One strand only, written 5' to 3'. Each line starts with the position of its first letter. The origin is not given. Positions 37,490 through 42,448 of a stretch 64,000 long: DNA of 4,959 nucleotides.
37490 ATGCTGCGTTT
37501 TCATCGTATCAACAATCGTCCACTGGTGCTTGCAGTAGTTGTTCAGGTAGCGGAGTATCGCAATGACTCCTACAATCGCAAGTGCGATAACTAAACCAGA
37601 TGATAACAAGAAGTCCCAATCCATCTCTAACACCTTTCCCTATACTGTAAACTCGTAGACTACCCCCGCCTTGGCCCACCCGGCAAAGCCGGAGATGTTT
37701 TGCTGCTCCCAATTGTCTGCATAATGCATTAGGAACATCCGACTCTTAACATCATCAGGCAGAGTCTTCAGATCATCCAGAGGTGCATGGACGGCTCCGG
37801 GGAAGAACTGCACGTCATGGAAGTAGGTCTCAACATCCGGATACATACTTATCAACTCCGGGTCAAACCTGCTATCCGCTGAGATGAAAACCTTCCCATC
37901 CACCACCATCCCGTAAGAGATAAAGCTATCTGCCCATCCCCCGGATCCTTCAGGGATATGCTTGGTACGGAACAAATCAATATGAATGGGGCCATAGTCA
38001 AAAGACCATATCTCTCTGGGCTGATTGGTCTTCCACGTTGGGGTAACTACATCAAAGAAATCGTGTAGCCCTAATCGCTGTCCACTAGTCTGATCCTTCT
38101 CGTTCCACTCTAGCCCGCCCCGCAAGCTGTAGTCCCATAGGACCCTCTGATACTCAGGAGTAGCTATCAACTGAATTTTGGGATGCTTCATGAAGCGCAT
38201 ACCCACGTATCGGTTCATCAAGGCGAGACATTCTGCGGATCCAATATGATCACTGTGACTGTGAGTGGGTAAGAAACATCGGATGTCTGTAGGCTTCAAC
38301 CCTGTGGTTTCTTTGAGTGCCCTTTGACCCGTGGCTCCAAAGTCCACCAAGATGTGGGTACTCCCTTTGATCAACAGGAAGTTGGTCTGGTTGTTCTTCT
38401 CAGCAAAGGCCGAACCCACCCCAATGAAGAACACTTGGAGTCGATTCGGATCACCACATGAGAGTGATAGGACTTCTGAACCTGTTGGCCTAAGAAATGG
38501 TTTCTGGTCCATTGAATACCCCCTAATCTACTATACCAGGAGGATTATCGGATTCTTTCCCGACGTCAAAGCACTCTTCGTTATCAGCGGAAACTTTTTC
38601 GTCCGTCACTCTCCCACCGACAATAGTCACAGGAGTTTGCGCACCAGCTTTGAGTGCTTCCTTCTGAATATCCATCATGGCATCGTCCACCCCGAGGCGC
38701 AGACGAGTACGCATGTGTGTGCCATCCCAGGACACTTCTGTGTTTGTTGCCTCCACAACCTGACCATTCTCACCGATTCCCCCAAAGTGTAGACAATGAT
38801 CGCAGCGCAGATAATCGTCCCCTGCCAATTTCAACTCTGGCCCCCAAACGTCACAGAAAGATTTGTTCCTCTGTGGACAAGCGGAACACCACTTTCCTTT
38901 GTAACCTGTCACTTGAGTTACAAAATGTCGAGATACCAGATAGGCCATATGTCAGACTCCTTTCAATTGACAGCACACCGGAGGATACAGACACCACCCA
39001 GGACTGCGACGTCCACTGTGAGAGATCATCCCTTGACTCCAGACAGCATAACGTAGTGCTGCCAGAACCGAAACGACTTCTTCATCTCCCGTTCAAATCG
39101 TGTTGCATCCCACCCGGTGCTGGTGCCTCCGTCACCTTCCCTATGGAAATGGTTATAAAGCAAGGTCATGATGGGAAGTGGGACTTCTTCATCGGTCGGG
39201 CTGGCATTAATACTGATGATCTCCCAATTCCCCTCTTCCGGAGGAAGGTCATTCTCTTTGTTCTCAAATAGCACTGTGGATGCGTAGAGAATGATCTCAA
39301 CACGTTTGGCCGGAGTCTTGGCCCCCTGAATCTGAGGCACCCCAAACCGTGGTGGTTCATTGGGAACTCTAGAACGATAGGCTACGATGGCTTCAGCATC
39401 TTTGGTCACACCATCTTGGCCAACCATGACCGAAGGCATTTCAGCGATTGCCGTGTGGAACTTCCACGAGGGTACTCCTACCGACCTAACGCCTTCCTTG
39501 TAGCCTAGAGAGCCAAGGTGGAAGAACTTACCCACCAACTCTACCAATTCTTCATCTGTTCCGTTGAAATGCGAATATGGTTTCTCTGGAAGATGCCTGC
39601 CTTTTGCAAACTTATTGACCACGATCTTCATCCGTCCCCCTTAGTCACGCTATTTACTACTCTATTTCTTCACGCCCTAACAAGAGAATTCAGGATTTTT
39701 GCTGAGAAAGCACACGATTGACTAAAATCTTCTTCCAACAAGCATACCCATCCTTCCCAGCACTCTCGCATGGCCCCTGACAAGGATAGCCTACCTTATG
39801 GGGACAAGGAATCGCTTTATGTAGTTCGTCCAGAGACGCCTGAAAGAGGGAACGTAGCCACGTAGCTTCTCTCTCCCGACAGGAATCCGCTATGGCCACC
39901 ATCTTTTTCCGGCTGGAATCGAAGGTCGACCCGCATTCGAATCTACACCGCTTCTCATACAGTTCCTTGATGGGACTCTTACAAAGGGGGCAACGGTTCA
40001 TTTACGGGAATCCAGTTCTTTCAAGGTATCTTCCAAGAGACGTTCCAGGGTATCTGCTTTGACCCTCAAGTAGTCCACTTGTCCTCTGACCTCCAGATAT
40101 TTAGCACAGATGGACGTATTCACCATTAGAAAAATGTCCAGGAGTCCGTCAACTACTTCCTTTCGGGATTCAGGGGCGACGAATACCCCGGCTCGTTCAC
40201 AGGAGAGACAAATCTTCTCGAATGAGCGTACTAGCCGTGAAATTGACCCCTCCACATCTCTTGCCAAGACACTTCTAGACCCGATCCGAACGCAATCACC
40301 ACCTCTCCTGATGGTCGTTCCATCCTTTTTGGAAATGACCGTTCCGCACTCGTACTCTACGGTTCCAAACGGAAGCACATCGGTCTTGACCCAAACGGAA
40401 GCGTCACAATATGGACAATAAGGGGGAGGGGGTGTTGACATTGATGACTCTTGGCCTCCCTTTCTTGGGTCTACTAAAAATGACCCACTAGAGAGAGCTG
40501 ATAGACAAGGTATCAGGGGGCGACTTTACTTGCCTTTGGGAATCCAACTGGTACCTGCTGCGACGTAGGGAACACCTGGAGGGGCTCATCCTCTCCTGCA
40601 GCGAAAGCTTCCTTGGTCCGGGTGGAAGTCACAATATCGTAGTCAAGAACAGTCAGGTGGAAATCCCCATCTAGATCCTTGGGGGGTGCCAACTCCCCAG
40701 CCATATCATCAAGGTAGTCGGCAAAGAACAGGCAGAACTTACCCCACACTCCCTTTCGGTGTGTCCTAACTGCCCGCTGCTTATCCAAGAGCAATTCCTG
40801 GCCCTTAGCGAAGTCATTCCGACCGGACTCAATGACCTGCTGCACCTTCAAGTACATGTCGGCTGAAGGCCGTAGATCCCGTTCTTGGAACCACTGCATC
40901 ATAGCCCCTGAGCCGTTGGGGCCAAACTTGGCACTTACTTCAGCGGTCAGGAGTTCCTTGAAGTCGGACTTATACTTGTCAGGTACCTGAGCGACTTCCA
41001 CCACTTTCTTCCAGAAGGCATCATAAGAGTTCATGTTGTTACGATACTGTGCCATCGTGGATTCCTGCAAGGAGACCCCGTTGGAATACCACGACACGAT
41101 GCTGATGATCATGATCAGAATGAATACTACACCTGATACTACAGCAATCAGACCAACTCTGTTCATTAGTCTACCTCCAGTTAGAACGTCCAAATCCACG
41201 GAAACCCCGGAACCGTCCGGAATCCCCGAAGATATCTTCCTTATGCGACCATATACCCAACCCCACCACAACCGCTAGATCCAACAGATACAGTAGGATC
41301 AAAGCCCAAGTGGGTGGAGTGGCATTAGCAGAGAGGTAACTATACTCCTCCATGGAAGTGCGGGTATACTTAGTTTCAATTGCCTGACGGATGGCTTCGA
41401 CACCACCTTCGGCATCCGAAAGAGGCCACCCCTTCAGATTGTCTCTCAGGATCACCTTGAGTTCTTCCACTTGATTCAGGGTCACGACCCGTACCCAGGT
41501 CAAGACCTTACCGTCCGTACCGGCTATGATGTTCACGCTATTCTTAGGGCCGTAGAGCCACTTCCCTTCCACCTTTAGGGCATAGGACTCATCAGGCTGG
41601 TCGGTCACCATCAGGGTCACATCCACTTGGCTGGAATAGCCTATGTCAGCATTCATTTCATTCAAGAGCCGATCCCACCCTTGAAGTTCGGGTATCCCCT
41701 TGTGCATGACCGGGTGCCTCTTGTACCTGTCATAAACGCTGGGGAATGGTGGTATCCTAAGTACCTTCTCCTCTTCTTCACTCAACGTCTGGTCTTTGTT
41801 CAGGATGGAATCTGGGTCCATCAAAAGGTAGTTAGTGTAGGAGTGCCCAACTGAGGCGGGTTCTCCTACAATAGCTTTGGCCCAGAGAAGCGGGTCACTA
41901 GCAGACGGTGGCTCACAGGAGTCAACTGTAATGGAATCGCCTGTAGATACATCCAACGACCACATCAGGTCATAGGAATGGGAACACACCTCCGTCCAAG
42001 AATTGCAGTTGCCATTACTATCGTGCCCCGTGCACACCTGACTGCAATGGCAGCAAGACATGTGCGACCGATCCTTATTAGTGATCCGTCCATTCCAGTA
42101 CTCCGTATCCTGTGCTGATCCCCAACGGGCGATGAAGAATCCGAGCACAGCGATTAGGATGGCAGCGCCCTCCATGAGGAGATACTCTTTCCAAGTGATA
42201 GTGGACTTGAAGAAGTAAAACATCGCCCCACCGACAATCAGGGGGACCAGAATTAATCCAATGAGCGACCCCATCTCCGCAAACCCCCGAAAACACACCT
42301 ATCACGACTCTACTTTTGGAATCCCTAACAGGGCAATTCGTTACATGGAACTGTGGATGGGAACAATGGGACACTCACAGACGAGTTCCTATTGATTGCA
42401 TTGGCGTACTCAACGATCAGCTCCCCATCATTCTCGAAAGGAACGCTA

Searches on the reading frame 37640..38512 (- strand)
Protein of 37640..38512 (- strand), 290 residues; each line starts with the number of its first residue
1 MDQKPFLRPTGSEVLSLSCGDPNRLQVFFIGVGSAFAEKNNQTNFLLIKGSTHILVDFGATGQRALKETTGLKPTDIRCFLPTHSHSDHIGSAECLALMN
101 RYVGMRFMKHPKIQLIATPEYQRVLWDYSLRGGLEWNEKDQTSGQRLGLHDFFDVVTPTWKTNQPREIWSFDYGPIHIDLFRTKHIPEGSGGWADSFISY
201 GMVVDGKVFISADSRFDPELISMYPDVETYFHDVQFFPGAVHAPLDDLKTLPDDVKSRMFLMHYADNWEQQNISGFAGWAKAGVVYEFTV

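Call 17: search_protein_families(library=phrogs, proteins=[window:37640-38512:-], max_evalue=0.001)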
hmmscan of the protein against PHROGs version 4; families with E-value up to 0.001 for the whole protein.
window:37640-38512:- (290 aa): 1 family
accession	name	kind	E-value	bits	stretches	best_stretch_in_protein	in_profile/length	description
phrog_392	-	other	9.2e-17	62.5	1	27-268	8-225/348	metal-dependent hydrolase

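Call 55: search_protein_families(library=pfam, proteins=[window:37643-38512:-], max_evalue=0.01)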
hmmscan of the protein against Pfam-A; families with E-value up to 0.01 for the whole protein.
window:37643-38512:- (290 aa): 2 families
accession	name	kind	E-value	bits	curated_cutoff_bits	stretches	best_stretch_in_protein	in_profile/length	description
PF23023.1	Anti-Pycsar_Apyc1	-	3.4e-29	102.5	50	1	25-271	3-228/250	Anti-Pycsar protein Apyc1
PF00753.33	Lactamase_B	-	4.2e-08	33.8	22.7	1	42-94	5-61/196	Metallo-beta-lactamase superfamily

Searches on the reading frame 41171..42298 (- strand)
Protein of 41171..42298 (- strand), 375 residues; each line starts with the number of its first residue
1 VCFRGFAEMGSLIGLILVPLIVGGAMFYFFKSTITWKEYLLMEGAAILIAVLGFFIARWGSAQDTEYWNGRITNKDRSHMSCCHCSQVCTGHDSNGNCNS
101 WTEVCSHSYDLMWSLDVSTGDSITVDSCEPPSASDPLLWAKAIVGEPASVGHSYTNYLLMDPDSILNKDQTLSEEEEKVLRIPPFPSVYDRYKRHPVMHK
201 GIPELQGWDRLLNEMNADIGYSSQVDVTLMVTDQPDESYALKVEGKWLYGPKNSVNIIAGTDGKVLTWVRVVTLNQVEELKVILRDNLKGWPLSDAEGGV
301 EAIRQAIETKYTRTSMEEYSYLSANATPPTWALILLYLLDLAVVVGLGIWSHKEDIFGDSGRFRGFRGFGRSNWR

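Call 11: search_protein_families(library=pfam, proteins=[window:41171-42298:-], max_evalue=0.001)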
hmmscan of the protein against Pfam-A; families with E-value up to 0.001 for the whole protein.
window:41171-42298:- (375 aa): 0 families

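Call 17: search_protein_families(library=phrogs, proteins=[window:41171-42298:-], max_evalue=0.001)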
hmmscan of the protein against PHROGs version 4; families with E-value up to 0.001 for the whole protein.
window:41171-42298:- (375 aa): 2 families
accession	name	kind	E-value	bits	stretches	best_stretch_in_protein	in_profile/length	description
phrog_2087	-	unknown function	3.3e-67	227.8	1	15-356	6-357/360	-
phrog_23737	-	unknown function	2.7e-14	54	1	156-352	2-200/212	-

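Call 18: search_dna_similar(query=window:41171-42298:-, collection=phages, mode=protein, max_rows=25)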
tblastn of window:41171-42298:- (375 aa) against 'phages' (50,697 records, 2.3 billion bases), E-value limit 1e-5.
Records with a match: 475; places in all: 475; records where one place covers at least 80% of the query: 147.
Best place of each record, by identity: <60% 475.
By first word of the organism name: Salmonella 166; Escherichia 62; Klebsiella 54; Erwinia 29; Aeromonas 26; Acinetobacter 23; Serratia 22; Vibrio 22; Dickeya 19; Sinorhizobium 8; and 14 more.
By host as written in the record: - 48; Salmonella enterica 26; Klebsiella pneumoniae 24; Erwinia amylovora 21; Salmonella enterica subsp. enterica serovar Enteritidis PT1 21; Salmonella enterica subsp. enterica serovar Typhimurium 18; Escherichia coli 18; Escherichia coli O157:H7 14; and 146 more.
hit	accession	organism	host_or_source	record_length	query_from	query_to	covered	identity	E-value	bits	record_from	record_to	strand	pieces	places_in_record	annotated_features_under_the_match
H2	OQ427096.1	Xanthomonas phage X1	Xanthomonas campestris pv. campestris ...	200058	28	359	89%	30.8%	2e-44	169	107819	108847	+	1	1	hypothetical protein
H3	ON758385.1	Xanthomonas phage BUDD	Xanthomonas sp.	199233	28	328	80%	31.3%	1e-39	155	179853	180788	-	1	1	hypothetical protein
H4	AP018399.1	Xanthomonas phage XacN1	Xanthomonas citri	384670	25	328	81%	29.7%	4e-40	157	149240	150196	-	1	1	hypothetical protein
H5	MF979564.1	Pectobacterium phage DU_PP_V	Pectobacterium sp.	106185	30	360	88%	27.2%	1e-20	99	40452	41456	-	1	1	hypothetical protein | major capsid protein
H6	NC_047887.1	Pectobacterium phage DU_PP_V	Pectobacterium sp.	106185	30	360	88%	27.2%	1e-20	99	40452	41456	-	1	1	hypothetical protein | virion structural protein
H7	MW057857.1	Providencia phage PSTCR5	Providencia stuartii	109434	29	330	81%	29.7%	3e-24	110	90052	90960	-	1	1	hypothetical protein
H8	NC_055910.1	Providencia phage PSTCR5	Providencia stuartii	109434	29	330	81%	29.7%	3e-24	110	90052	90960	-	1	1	hypothetical protein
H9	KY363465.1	Providencia phage vB_PreS_PR1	Providencia sp.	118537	29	330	81%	29.4%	2e-23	108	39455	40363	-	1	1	hypothetical protein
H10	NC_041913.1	Providencia phage vB_PreS_PR1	Providencia sp.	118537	29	330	81%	29.4%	2e-23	108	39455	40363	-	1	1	hypothetical protein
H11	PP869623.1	Serratia phage Kevin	Serratia sp.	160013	44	322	74%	31.8%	4e-28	122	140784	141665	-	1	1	hypothetical protein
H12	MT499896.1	Salmonella phage vB_SentM_sal1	Salmonella enterica subsp. enterica ...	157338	29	322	78%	30.1%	4e-27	119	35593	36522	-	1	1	hypothetical protein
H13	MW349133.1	Acinetobacter phage Liucustia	Acinetobacter baumannii NIPH201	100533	25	331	82%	28.7%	9e-19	94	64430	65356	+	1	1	hypothetical protein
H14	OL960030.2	Acinetobacter phage vB_AbaM_P1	Acinetobacter baumannii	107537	25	331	82%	28.7%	9e-19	94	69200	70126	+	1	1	hypothetical protein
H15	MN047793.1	Xanthomonas phage Xoo-sp13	Xanthomonas oryzae pv. oryzae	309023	25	328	81%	28.8%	5e-24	109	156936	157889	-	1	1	hypothetical protein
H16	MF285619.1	Serratia phage 2050H1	Serratia marcescens wk2050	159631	45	322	74%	31.4%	3e-29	125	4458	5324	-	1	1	hypothetical protein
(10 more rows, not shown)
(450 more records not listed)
